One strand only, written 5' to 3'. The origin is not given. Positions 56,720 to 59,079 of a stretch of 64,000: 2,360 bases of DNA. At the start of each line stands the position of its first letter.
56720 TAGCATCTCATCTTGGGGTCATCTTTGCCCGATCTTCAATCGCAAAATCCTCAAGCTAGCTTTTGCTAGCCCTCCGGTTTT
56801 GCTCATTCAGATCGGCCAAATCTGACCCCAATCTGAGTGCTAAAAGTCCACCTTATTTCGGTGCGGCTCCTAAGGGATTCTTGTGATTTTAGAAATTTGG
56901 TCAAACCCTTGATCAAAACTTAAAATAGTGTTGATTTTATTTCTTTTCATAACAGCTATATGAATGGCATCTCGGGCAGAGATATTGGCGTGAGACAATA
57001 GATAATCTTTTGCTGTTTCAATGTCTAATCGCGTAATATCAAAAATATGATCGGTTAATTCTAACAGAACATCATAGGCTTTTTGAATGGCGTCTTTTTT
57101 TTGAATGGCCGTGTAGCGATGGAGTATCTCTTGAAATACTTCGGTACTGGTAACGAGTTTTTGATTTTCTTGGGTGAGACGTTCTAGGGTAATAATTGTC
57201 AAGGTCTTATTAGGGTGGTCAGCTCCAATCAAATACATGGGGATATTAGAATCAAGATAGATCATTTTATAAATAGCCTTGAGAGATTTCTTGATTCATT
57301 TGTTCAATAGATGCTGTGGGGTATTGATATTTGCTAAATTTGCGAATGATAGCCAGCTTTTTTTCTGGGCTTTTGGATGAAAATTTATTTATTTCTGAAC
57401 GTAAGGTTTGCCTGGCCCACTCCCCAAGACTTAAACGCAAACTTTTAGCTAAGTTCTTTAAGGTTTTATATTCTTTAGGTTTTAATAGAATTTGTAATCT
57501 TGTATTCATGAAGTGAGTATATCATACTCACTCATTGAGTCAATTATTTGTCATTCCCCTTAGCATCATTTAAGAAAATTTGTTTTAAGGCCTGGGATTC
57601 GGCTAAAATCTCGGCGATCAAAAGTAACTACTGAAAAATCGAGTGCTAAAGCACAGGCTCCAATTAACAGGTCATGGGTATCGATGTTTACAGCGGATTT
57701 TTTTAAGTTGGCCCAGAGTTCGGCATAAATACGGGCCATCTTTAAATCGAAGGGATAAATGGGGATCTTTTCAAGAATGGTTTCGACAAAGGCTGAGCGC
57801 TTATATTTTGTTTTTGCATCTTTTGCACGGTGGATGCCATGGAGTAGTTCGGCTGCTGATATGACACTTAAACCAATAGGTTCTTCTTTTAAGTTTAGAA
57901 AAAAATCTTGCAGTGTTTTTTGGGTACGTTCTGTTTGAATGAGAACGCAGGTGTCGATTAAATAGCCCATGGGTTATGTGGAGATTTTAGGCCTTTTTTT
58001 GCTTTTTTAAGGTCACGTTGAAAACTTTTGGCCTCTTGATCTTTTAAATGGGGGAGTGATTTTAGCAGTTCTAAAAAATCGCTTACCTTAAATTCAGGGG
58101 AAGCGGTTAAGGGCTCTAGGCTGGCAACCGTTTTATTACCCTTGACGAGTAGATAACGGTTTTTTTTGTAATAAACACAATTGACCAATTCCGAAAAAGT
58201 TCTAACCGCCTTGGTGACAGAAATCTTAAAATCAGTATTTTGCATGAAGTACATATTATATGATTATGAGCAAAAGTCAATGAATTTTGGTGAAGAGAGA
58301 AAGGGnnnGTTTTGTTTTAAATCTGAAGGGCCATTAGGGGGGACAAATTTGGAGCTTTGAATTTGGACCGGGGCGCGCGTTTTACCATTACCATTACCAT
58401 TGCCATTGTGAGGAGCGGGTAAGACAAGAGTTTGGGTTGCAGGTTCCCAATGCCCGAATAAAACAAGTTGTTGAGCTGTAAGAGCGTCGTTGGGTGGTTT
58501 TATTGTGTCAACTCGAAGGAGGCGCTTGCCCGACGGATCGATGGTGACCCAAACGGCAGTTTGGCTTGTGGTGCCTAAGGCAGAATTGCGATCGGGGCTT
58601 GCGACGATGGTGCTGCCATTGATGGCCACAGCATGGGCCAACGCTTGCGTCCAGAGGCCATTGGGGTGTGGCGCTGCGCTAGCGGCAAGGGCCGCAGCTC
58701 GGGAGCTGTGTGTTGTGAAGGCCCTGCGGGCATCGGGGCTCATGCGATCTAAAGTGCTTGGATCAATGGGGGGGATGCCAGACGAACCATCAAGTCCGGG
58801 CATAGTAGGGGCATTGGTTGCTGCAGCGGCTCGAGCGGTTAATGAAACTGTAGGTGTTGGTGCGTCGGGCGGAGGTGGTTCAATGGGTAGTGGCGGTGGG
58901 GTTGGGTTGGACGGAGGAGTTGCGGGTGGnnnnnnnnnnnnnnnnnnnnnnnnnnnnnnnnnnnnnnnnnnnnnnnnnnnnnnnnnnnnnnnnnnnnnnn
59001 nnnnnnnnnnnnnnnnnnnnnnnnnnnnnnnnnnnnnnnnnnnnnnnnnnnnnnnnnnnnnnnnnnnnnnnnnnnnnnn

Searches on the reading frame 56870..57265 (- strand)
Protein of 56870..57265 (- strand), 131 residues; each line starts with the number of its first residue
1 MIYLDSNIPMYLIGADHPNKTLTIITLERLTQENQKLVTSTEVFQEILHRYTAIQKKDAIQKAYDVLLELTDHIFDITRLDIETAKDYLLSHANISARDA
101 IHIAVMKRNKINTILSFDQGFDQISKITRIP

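Call 14: search_protein_families(library=pfam, proteins=[window:56870-57265:-])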
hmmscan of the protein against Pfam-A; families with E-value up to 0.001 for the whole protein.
window:56870-57265:- (131 aa): 1 family
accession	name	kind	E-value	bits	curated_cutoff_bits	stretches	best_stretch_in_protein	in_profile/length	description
PF01850.27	PIN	-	3.2e-16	60.5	23.6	1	2-126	1-119/120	PIN domain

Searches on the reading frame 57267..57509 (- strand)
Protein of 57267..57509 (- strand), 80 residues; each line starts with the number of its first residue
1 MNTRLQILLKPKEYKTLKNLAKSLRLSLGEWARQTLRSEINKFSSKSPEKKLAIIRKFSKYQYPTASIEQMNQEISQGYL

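Call 14: search_protein_families(library=pfam, proteins=[window:57267-57509:-])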
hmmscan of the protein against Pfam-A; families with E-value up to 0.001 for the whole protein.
window:57267-57509:- (80 aa): 0 families

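Call 30: search_protein_families(library=padloc, proteins=[window:57267-57509:-], max_evalue=0.1)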
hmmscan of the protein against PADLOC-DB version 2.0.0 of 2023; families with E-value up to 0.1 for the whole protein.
window:57267-57509:- (80 aa): 0 families

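Call 31: search_protein_families(library=phrogs, proteins=[window:57267-57509:-], max_evalue=0.1)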
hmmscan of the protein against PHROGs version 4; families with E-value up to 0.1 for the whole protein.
window:57267-57509:- (80 aa): 0 families

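Call 97: search_protein_families(library=pfam, proteins=[window:57267-57509:-], max_evalue=1)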
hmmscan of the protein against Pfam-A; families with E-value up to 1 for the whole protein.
window:57267-57509:- (80 aa): 4 families
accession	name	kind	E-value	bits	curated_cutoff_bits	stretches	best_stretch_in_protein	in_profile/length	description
PF21983.2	NikA-like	-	0.0031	18.1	27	1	2-53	4-53/72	Mobilization protein NikA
PF19807.5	DUF6290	-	0.021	15.4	27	1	5-40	4-39/72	Family of unknown function (DUF6290)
PF00961.24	LAGLIDADG_1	-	0.061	14.7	23.1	1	3-65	29-89/102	LAGLIDADG endonuclease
PF21273.3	SNX17-27-31_F1_FERM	-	0.11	12.8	26.7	1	46-74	51-79/90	Sortin nexin 17/27/31, FERM domain, F1 lobe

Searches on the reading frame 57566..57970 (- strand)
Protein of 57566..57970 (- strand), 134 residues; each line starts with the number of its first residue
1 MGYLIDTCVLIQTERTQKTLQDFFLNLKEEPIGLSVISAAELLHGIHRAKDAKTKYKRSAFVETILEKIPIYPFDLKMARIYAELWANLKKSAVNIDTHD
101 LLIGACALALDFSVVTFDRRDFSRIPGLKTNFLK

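Call 14: search_protein_families(library=pfam, proteins=[window:57566-57970:-])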
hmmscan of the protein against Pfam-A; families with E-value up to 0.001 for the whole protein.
window:57566-57970:- (134 aa): 1 family
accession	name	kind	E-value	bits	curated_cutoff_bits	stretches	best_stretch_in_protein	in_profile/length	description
PF01850.27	PIN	-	9.3e-17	62.2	23.6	1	3-127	1-119/120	PIN domain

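Call 16: find_encoding_contigs(protein=window:57566-57970:-, flank=10000, max_places=6)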
Protein window:57566-57970:- (134 aa): 3 contigs read that carry it; 3 places shown.
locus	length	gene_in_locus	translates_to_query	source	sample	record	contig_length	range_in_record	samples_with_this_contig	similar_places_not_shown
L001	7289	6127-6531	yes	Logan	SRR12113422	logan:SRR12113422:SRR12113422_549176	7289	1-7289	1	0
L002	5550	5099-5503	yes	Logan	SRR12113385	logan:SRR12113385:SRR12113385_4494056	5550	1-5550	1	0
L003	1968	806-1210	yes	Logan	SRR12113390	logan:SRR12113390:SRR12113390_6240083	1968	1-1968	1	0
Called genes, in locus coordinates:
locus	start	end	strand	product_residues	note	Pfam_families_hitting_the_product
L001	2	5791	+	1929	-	?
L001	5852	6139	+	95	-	-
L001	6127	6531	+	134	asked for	PF01850:PIN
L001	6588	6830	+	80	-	-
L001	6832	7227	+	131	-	PF01850:PIN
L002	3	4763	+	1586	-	?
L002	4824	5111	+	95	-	-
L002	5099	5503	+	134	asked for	PF01850:PIN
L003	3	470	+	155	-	?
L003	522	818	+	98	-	-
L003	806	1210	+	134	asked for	PF01850:PIN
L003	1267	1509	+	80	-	-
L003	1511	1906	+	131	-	PF01850:PIN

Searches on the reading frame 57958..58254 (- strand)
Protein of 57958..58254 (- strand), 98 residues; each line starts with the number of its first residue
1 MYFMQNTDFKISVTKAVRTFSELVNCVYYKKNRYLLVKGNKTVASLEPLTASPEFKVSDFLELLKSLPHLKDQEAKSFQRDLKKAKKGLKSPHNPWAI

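Call 14: search_protein_families(library=pfam, proteins=[window:57958-58254:-])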
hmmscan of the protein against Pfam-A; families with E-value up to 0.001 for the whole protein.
window:57958-58254:- (98 aa): 0 families

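Call 30: search_protein_families(library=padloc, proteins=[window:57958-58254:-], max_evalue=0.1)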
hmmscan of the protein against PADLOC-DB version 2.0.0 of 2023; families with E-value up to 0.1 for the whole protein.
window:57958-58254:- (98 aa): 1 family
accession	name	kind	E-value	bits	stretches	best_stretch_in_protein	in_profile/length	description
PDLC01112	typeIV_Cas8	-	0.0069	14.1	1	7-74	167-234/244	Csf1gr8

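Call 31: search_protein_families(library=phrogs, proteins=[window:57958-58254:-], max_evalue=0.1)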
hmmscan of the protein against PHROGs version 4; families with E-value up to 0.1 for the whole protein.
window:57958-58254:- (98 aa): 0 families

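Call 97: search_protein_families(library=pfam, proteins=[window:57958-58254:-], max_evalue=1)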
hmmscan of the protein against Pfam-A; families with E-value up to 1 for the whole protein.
window:57958-58254:- (98 aa): 0 families

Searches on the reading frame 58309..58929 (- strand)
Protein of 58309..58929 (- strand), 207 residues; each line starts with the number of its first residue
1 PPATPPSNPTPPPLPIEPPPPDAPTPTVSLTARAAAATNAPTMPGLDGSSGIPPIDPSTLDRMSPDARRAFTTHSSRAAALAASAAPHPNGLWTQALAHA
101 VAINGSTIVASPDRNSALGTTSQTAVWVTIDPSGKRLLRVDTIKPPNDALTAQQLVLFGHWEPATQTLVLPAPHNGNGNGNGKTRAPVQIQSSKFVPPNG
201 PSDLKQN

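Call 97: search_protein_families(library=pfam, proteins=[window:58309-58929:-], max_evalue=1)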
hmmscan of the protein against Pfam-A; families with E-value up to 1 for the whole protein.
window:58309-58929:- (207 aa): 0 families

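Call 99: search_solved_structures(query=window:58309-58929:-, max_evalue=10)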
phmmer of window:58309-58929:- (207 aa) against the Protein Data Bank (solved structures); distinct sequences matched with E-value up to 10: 3.
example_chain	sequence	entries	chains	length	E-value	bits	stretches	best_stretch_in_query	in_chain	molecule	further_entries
9uv9_A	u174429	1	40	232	0.13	15.3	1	49-95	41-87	fGSDM/HET-Q1 pores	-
2e6k_A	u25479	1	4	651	2.4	11.1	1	12-63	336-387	Transketolase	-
7wrr_A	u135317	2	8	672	2.5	11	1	12-63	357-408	Transketolase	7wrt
